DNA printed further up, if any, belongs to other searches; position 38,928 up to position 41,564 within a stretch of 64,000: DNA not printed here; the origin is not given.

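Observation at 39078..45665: Unusual four-gene synthase-type exopolysaccharide locus: ATP-grasp ligase, TPR-porin, TPR-TM-PIG-L deacetylase and GT2 synthase-hydrolase fusion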

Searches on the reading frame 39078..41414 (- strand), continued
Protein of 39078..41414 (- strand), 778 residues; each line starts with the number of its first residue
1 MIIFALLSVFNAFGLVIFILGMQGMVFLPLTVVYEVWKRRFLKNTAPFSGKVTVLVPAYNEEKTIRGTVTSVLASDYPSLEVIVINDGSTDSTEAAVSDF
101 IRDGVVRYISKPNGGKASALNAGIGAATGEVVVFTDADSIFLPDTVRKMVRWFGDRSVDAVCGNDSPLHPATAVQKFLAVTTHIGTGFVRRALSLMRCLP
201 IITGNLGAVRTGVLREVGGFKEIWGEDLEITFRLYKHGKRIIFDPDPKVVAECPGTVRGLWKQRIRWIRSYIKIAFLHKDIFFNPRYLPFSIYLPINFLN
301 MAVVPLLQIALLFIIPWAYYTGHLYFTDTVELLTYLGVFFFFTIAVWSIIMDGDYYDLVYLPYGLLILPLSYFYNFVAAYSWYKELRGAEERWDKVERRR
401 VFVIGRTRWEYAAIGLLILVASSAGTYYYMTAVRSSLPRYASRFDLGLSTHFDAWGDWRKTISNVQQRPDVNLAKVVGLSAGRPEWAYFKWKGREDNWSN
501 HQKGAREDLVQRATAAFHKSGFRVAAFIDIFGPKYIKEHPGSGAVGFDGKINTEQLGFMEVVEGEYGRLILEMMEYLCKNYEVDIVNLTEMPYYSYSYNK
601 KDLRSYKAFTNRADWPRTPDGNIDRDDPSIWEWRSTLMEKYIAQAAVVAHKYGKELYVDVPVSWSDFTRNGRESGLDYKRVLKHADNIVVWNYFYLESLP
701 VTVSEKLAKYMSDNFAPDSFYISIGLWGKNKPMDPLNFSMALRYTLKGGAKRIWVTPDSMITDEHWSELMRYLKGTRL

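Call 12: find_encoding_contigs(protein=P0042, flank=8000, max_places=2)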
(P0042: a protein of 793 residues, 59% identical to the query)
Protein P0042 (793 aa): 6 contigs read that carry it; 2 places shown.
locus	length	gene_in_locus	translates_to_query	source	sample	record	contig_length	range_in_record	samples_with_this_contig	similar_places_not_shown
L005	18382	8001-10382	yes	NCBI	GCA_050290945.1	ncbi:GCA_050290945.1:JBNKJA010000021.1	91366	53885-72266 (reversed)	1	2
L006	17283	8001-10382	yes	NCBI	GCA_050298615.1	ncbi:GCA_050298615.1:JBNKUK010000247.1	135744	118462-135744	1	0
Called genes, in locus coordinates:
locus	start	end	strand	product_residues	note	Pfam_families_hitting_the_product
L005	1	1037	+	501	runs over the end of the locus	-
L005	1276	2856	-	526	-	PF07690:MFS_1, PF00083:Sugar_tr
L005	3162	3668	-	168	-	PF10517:DM13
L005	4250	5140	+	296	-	PF21360:PylC-like_N (weak), PF14397:ATPgrasp_ST (faint), PF02655:ATP-grasp_3, PF13535:ATP-grasp_4, PF15632:ATPgrasp_Ter (weak)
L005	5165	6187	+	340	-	-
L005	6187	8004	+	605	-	PF25063:ARM_TT21_C (weak), PF14559:TPR_19, PF13424:TPR_12 (weak), PF13432:TPR_16 (weak), PF14559:TPR_19 (weak), PF00515:TPR_1 (weak), PF13414:TPR_11 (weak), PF02585:PIG-L, +18 more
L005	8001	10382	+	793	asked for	PF13506:Glyco_transf_21, PF03142:Chitin_synth_2 (faint), PF13641:Glyco_tranf_2_3, PF00535:Glycos_transf_2, PF10111:Glyco_tranf_2_2, PF13632:Glyco_trans_2_3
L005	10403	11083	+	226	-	-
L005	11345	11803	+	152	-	PF01322:Cytochrom_C_2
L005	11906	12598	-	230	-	PF01292:Ni_hydr_CYTB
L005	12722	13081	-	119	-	PF13473:Cupredoxin_1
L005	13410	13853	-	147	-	PF13664:DUF4149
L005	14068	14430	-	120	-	PF09851:SHOCT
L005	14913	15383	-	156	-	PF06836:DUF1240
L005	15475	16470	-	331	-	-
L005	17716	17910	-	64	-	-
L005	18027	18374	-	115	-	PF02311:AraC_binding, PF07883:Cupin_2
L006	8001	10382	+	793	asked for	PF13506:Glyco_transf_21, PF03142:Chitin_synth_2 (faint), PF13641:Glyco_tranf_2_3, PF00535:Glycos_transf_2, PF10111:Glyco_tranf_2_2, PF13632:Glyco_trans_2_3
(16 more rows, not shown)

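Call 17: search_solved_structures(query=A1, max_evalue=0.1)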
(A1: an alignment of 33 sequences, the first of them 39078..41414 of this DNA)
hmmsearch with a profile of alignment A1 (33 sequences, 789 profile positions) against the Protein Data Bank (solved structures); distinct sequences matched with E-value up to 0.1: 51.
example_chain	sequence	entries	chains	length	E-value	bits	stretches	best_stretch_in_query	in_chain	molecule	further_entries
6yv7_B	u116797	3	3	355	6e-28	100.4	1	44-263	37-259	Glycosyl transferase, family 2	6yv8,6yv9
6yv7_A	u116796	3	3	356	6e-28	100.4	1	44-263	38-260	Glycosyl transferase, family 2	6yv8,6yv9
2z87_A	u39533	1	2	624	9.3e-26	93.2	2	47-152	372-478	Chondroitin synthase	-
2z86_A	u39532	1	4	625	9.3e-26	93.2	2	47-152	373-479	Chondroitin synthase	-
5hea_A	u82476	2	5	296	1.8e-20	75.7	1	50-161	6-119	Putative glycosyltransferase (GalT1)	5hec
3bcv_A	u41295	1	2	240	2.5e-18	68.6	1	49-160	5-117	Putative glycosyltransferase protein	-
6p61_A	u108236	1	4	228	3.7e-18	68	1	49-164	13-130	Glycosyltransferase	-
9omh_A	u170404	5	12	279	1.7e-14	56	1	50-162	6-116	Glycosyltransferase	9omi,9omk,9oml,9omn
9omm_A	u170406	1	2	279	1.7e-14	56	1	50-162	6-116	Glycosyltransferase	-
9omj_A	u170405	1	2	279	1.8e-14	55.9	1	50-162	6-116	Glycosyltransferase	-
5tze_C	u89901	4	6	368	3.3e-14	55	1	50-153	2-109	Glycosyl transferase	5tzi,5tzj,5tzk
8vh7_A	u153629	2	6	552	6.8e-14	53.9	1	42-171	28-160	Heparosan synthase B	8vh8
5tz8_A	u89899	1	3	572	7e-14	53.9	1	50-153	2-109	Glycosyl transferase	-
8viw_A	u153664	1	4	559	7.1e-14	53.9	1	42-171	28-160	Heparosan synthase B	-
5eke_A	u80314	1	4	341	1.5e-13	52.8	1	49-149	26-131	Uncharacterized glycosyltransferase sll0501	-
4p00_A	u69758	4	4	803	1.4e-11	46.3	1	50-335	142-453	Cellulose Synthase A subunit | Cellulose Synthase subunit A | Putative cellulose synthase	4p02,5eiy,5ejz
5ej1_A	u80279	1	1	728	2.5e-11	45.5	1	50-335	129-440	Putative cellulose synthase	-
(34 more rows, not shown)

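Call 23: find_related_loci(query=A1, collection=genome_contigs, flank=7000)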
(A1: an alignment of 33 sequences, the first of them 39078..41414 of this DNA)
Query A1 (778 aa) in genome_contigs; peptide patterns used: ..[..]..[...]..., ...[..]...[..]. (x = any residue, [..] = any of these).
73 stretches matched a pattern; 58 encode a relative of the query (tblastn E <= 1e-3); 56 distinct loci.
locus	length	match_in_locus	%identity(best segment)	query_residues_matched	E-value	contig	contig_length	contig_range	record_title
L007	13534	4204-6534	72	1-778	0e+0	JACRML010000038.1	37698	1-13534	MAG: Deltaproteobacteria bacterium isolate NC_groundwater_1906_Pr3_S2p5_42_12 SR2-18-S2p5_coassembly_scaffold_128311, wh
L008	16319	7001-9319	72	2-775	0e+0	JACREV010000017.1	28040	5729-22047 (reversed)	MAG: Deltaproteobacteria bacterium isolate NC_groundwater_1708_Pr3_B-0.1um_57_66 SR-2_scaffold_141_174613, whole genome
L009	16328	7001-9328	70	1-777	0e+0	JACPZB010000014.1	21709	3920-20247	MAG: Deltaproteobacteria bacterium isolate NC_groundwater_878_Pr1_S2p5_43_21 Montesol18_S2p5_coassembly_scaffold_166119,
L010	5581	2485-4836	68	6-774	0e+0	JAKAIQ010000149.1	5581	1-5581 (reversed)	MAG: Deltaproteobacteria bacterium isolate WY3.bin34 NODE_29769_length_5581_cov_1.053905, whole genome shotgun sequence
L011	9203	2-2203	71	42-776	0e+0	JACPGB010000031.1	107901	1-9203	MAG: Deltaproteobacteria bacterium isolate NC_groundwater_376_Ag_B-0.1um_56_22 GD18-4_B1_scaffold_570670, whole genome s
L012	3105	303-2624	66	5-774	0e+0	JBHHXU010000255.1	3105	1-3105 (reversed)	MAG: Thermodesulfobacteriota bacterium isolate D_1_bin.2 NODE_24759_length_3105_cov_4.509508, whole genome shotgun seque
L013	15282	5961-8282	68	1-774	0e+0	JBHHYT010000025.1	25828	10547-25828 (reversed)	MAG: Thermodesulfobacteriota bacterium isolate Maj_2_bin.32 NODE_825_length_25828_cov_7.051682, whole genome shotgun seq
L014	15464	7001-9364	62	1-777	0e+0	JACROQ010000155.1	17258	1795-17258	MAG: Nitrospirae bacterium isolate NC_groundwater_1965_Pr3_S-0.2um_50_3 scaffold_639118, whole genome shotgun sequence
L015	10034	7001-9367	59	1-773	0e+0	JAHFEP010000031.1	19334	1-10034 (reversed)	MAG: Nitrospirae bacterium isolate nzgw271 NODE_2054_length_19335_cov_4.497814, whole genome shotgun sequence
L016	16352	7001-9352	56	1-771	0e+0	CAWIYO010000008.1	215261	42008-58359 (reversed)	MAG: uncultured beta proteobacterium isolate MFD05942.bin.2.127 genome assembly, contig: contig_42573, whole genome shot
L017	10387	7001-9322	53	3-770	0e+0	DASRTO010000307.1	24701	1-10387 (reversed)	MAG TPA_asm: Anaeromyxobacteraceae bacterium isolate SMAG_U7349 k141_106833, whole genome shotgun sequence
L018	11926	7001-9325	51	6-767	0e+0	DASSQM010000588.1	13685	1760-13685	MAG TPA_asm: Anaeromyxobacter sp. isolate SMAG_U462 k141_432179, whole genome shotgun sequence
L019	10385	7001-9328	51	6-771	0e+0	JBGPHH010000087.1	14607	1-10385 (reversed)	MAG: Vicinamibacteria bacterium isolate OBJ_0618_7090110_363 k141_864453_length_14607_cov_11.0000, whole genome shotgun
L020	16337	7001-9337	50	2-773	0e+0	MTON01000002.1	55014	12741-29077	MAG: Candidatus Aminicenantes bacterium JdFR-78 JGI24020J35080_1000241, whole genome shotgun sequence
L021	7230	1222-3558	51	6-771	0e+0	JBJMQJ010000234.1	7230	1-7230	MAG: Myxococcales bacterium isolate H1_18_all_fractions_conc_118_70_14 k255_2984791, whole genome shotgun sequence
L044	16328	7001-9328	40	13-775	0e+0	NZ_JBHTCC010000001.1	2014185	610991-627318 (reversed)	Herminiimonas aquatilis strain CCUG 36956 GCM70025273_8, whole genome shotgun sequence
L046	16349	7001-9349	40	1-775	0e+0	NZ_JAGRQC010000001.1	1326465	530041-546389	Stakelama marina strain LXI357 1, whole genome shotgun sequence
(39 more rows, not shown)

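Call 26: predict_structure(alignment_id=A1)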
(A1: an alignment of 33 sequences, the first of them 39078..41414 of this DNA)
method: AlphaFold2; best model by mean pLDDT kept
length: 778 residues; sequences in the alignment: 33
mean_pLDDT: 87.8   pTM: 0.54
mean pLDDT of the five models: 87.8, 86.0, 85.4, 84.9, 83.0
residues with pLDDT >= 90: 446; 70-90: 271; 50-70: 48; < 50: 13
segments of 3 or more residues with pLDDT < 50: 400-410
pLDDT, mean of each block of 10 residues (from residue 1): 73 84 86 94 92 94 90 94 94 92 94 88 95 90 94 94 83 88 85 91 83 94 87 93 90 81 88 92 92 90 88 79 65 84 91 86 88 92 87 55 41 64 68 57 91 72 86 91 93 92 86 91 94 91 85 90 94 97 95 80 94 91 89 95 98 97 92 93 97 94 97 96 93 95 97 92 93 83
secondary structure, 60 per line:
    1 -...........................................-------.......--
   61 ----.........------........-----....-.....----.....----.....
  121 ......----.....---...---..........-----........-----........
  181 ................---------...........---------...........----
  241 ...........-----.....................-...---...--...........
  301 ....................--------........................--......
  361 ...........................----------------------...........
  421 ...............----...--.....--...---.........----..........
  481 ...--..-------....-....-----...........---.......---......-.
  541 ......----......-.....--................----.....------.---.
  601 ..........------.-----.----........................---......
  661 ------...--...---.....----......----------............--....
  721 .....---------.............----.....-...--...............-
elements in order (helices of 4 or more, strands of 3 or more residues): H2-44 E52-58 H65-73 E80-87 H93-96 H98-102 E107-111 H116-126 E131-135 E139-141 H145-154 E160-167 H173-196 E206-210 H211-216 H226-236 E241-251 H257-277 H290-320 H329-352 H355-387 H410-435 E440-442 E445-449 H458-466 E474-483 H500-503 H509-519 E523-529 H533-538 E543-546 E551-556 H558-562 H565-580 E585-589 H600-610 H628-651 E655-660 H678-682 E687-692 H703-714 E720-725 H735-747 E752-756 H763-773 E774-777
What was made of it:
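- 40110..40547 (-): Membrane region of the synthase: helices 290-320, 329-352 and 355-387, a basic linker at 388-409, and a last TM at 410-435 that corresponds to the signal peptide of the stand-alone TIM-barrel proteins. AlphaFold2 model (call 26).
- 39081..40097 (-): C-terminal (beta/alpha)8-like TIM-barrel domain (residues 440-778) of an unassigned glycoside-hydrolase-like family, predicted to be periplasmic. Model pLDDT is mostly above 90 (call 26).
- On Processive membrane-embedded GT2 synthases (BcsA, HAS, chitin synthase, PgaC, NodC type): The AlphaFold2 model has a mean pLDDT of 87.8 (call 26).
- Checked: Its (beta/alpha)8-like fold comes from an AlphaFold2 model (call 26).
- The number of membrane crossings between the GT domain and the basic linker is ambiguous, because three hydrophobic helices are predicted there (call 26).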
